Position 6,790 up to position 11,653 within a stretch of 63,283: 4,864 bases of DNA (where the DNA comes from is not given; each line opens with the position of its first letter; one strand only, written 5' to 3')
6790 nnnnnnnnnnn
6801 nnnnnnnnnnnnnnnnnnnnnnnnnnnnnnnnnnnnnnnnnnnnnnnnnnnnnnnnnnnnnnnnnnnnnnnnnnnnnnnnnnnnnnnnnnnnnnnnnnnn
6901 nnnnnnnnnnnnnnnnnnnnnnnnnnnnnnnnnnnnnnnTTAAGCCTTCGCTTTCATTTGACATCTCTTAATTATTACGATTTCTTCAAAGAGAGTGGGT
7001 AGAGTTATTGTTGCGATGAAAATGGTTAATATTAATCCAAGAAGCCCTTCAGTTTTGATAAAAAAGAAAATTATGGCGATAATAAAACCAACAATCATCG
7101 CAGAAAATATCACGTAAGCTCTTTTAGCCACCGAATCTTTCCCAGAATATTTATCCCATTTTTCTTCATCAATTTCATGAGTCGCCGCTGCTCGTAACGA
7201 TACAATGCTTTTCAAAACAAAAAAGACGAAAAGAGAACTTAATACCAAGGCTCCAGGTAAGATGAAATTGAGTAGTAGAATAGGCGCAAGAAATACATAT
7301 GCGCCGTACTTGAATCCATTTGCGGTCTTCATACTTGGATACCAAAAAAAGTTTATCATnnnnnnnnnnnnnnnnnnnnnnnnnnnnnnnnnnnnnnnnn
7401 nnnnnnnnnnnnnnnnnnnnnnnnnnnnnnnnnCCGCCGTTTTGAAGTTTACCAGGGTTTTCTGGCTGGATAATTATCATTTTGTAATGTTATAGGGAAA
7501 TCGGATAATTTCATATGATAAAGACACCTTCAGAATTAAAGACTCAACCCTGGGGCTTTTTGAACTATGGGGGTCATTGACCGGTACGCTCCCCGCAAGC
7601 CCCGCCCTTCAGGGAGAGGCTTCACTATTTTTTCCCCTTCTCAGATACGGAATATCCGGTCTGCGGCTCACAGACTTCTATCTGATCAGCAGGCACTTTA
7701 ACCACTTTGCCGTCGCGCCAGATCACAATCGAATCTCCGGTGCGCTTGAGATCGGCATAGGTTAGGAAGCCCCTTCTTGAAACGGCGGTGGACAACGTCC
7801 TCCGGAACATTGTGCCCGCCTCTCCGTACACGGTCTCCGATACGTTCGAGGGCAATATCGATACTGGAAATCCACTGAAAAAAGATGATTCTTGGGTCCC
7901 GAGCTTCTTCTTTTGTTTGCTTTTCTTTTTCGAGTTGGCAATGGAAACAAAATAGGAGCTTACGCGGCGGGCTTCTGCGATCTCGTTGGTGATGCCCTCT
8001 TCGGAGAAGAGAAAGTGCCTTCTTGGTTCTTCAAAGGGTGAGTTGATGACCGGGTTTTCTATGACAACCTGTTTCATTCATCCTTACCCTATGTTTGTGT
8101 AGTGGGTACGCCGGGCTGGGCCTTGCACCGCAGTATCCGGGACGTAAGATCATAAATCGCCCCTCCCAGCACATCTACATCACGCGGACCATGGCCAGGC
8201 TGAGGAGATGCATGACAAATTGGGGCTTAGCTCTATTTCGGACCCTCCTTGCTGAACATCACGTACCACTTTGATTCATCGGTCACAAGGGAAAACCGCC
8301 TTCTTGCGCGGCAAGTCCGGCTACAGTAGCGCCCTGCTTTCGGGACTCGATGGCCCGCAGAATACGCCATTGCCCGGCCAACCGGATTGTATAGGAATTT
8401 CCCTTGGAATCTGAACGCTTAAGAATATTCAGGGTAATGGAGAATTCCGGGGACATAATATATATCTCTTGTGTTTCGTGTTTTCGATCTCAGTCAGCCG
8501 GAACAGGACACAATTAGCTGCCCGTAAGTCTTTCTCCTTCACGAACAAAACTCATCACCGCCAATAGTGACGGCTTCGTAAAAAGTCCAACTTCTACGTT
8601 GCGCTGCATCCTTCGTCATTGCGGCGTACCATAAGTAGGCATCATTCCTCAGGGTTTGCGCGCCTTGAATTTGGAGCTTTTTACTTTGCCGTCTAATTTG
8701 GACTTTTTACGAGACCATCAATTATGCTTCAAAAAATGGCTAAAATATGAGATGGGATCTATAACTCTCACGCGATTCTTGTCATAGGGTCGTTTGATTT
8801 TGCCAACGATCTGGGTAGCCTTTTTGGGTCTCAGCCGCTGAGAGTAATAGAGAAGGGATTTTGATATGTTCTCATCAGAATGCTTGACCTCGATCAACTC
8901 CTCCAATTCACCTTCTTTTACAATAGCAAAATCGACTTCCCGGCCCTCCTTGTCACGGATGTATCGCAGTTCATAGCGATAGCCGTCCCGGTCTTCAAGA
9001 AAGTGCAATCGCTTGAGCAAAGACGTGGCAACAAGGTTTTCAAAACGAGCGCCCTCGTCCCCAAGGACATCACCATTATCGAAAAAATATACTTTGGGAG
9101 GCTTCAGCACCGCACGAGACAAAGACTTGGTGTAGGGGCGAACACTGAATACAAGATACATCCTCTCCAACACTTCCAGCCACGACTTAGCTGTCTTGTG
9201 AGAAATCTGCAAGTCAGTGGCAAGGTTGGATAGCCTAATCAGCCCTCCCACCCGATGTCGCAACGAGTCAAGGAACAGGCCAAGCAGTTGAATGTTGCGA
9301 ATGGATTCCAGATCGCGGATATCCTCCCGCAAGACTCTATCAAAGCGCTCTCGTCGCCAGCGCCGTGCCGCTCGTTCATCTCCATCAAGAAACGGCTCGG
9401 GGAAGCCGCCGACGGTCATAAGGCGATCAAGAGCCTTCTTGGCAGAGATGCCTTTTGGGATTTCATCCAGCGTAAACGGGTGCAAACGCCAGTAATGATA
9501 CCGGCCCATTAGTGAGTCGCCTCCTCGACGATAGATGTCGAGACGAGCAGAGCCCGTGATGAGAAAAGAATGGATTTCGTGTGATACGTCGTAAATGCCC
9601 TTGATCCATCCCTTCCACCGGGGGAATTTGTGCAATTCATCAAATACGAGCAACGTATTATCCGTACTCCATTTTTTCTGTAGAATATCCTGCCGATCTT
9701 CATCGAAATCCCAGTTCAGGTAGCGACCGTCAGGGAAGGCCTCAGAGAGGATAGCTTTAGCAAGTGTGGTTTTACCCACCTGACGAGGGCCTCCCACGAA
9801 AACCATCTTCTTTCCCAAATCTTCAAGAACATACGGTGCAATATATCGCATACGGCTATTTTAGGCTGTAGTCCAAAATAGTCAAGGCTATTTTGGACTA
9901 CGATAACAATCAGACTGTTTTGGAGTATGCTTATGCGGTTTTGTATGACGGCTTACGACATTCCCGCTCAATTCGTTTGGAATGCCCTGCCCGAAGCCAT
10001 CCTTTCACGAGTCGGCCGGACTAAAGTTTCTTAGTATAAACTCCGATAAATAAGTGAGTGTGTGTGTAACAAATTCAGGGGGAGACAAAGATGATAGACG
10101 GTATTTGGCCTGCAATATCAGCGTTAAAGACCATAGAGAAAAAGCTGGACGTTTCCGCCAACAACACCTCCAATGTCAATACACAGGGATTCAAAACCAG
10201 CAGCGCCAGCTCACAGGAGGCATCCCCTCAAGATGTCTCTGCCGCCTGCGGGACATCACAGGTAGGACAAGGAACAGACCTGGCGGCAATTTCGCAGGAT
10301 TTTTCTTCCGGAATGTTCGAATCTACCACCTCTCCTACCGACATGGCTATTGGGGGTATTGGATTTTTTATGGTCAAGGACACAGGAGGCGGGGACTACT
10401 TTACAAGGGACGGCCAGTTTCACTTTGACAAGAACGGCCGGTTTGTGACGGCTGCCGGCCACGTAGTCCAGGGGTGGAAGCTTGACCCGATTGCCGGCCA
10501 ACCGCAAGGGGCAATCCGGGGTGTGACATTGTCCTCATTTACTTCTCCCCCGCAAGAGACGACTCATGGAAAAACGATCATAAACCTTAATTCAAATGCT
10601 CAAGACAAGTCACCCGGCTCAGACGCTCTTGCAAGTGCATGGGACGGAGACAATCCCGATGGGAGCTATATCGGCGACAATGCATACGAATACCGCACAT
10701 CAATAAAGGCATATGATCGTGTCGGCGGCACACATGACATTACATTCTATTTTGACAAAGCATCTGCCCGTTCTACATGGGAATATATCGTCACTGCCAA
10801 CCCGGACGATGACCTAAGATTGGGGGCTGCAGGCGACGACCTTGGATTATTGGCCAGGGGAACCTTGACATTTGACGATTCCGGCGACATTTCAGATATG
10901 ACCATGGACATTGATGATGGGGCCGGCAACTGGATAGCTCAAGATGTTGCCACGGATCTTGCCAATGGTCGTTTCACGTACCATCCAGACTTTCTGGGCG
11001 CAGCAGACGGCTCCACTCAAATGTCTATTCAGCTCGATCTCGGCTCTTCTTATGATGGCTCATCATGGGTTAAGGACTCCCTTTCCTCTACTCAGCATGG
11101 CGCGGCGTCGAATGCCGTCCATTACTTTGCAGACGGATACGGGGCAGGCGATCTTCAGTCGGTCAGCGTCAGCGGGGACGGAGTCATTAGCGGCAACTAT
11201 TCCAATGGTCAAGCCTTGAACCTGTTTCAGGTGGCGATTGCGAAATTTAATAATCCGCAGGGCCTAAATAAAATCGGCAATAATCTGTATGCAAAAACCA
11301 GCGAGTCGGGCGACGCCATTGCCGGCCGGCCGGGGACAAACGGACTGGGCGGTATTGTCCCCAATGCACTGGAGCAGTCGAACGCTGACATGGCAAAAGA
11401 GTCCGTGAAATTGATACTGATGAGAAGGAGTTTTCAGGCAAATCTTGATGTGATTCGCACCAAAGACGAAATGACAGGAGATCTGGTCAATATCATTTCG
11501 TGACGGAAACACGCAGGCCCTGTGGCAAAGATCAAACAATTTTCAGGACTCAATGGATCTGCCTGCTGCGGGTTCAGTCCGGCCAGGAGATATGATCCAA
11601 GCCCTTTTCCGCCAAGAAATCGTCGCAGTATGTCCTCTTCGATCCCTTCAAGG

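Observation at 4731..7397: Integron-like cassette array remnant: attC-type palindromes whose R'' boxes match the 5' ends of their own cassettes, with no integrase in the window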

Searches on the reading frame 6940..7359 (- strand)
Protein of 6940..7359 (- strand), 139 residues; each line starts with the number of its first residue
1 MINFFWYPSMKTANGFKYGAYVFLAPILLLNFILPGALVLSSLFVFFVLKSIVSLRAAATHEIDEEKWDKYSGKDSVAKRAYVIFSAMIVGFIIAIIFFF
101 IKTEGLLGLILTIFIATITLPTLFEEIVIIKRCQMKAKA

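Call 9: search_protein_families(library=pfam, proteins=[window:6940-7359:-], max_evalue=0.01)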
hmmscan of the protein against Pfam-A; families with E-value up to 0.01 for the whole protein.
window:6940-7359:- (139 aa): 1 family
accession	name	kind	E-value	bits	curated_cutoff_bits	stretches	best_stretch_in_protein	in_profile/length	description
PF01769.21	MgtE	-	0.0053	17.5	27.6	1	53-120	18-83/125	Divalent cation transporter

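Call 13: find_encoding_contigs(protein=window:6940-7359:-, flank=10000, max_places=10)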
Protein window:6940-7359:- (139 aa): no gene with exactly this product is on record in the collection.

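Call 33: find_homologous_proteins(query=window:6940-7359:-)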
Query window:6940-7359:- (139 aa): 11 proteins with E <= 0.001 among 106 candidates.
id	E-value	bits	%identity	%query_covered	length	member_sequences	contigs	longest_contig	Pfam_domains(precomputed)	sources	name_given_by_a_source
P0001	1.1e-70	254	88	100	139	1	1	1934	-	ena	-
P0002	6.2e-70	251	89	100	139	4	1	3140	-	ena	-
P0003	1.0e-67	244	92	94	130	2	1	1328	-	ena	-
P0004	2.9e-66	240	86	100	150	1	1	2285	-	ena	-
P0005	1.1e-60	222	76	100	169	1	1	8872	-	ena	-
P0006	9.1e-58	212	72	99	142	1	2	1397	-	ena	-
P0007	1.8e-55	205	72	98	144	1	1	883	-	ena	-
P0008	2.0e-50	188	64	99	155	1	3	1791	-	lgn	-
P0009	2.1e-49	185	74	88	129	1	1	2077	-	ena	-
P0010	6.9e-36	141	54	98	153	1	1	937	-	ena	-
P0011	1.4e-35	140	72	71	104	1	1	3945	-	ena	-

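Call 34: find_encoding_contigs(protein=P0005, flank=10000, max_places=4)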
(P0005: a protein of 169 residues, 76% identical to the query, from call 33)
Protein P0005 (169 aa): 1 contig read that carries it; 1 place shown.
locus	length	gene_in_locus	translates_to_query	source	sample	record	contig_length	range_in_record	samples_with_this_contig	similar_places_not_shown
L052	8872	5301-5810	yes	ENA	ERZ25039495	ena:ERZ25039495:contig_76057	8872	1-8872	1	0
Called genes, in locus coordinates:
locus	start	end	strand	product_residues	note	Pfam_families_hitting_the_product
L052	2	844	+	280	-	?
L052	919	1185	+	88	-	PF12674:Zn_ribbon_2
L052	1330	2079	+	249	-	PF08867:FRG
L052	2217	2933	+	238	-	-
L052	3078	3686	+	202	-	-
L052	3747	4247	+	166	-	-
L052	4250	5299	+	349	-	PF04471:Mrr_cat (weak)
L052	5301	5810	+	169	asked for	-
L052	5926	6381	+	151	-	PF01878:EVE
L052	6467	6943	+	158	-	PF20589:DUF6790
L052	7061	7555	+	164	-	PF01252:Peptidase_A8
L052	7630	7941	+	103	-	-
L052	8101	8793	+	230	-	PF00117:GATase (weak)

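Call 35: find_encoding_contigs(protein=P0002, flank=10000, max_places=4)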
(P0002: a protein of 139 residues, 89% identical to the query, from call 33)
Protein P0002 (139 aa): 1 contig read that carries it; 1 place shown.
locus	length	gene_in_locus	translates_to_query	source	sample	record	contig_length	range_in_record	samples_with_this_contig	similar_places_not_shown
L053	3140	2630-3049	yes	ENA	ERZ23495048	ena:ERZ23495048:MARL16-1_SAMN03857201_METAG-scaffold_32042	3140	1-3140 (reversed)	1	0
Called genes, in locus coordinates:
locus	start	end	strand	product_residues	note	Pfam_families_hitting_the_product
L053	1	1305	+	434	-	?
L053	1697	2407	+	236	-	-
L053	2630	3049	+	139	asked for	-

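Call 36: find_encoding_contigs(protein=P0011, flank=10000, max_places=4)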
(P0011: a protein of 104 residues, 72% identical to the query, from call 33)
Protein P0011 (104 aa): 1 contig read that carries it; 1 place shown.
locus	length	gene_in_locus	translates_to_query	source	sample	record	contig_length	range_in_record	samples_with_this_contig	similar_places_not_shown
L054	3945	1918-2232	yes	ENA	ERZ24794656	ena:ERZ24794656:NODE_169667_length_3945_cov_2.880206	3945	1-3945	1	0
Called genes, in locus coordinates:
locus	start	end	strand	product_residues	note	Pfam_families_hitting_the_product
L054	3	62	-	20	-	?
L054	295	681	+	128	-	PF07366:SnoaL, PF12680:SnoaL_2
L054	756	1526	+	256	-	-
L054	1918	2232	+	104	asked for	-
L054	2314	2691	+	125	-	PF07007:LprI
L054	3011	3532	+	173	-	PF04140:ICMT (weak), PF04191:PEMT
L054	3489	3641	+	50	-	-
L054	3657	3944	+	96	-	?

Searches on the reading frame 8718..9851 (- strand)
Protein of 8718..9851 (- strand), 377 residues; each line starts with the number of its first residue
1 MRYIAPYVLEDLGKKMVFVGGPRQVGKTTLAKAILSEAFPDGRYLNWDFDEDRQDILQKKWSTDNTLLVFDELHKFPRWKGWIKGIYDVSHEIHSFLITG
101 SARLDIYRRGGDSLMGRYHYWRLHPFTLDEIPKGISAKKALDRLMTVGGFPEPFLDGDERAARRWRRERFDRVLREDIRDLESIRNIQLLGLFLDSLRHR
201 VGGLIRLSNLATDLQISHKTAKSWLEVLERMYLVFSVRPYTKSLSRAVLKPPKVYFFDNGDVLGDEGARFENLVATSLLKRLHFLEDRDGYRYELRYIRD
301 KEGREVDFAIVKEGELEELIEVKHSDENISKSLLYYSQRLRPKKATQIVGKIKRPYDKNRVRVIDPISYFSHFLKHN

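Call 9: search_protein_families(library=pfam, proteins=[window:8718-9851:-], max_evalue=0.01)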
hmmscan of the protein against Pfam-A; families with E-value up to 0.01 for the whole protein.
window:8718-9851:- (377 aa): 3 families
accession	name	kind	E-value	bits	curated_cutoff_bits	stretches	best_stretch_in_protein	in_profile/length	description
PF13635.12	DUF4143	-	2.5e-27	96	28.1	1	176-324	2-159/160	Domain of unknown function (DUF4143)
PF13173.12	AAA_14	-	2.2e-23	83.1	27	1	14-131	2-128/129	AAA domain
PF13191.12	AAA_16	-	0.0086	17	32.6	0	15-41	25-51/167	AAA ATPase domain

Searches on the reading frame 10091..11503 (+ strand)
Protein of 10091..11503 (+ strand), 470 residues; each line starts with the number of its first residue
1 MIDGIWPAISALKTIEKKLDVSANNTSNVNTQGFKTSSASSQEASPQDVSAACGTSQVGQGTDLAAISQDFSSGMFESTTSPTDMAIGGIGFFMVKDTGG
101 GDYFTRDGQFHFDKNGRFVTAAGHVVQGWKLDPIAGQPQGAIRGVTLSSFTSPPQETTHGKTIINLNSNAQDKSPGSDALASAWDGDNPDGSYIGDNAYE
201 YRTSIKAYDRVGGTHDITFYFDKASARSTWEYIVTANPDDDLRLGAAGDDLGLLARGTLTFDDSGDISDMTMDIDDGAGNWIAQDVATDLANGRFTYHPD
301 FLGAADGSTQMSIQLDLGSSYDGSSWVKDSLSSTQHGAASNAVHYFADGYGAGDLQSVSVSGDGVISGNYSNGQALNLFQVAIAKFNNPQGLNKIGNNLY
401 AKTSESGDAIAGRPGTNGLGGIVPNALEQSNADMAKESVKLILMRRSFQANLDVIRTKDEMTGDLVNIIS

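Call 9: search_protein_families(library=pfam, proteins=[window:10091-11503:+], max_evalue=0.01)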
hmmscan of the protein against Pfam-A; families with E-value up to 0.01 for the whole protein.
window:10091-11503:+ (470 aa): 4 families
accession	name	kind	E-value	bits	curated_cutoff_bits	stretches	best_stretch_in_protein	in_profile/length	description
PF07559.19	FlgE_D2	-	2.1e-17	64.4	22.7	1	196-350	17-142/142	Flagellar basal body protein FlaE D2 domain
PF22692.1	LlgE_F_G_D1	-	2.9e-12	47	27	1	86-135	1-44/64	Flagellar hook protein FlgE/F/G D1 domain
PF06429.18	Flg_bbr_C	-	4.9e-08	32.8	23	1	425-467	3-45/46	Flagellar basal body rod FlgEFG protein C-terminal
PF00460.25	Flg_bb_rod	-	6e-05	23.4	20.7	1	8-35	4-31/31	Flagella basal body rod protein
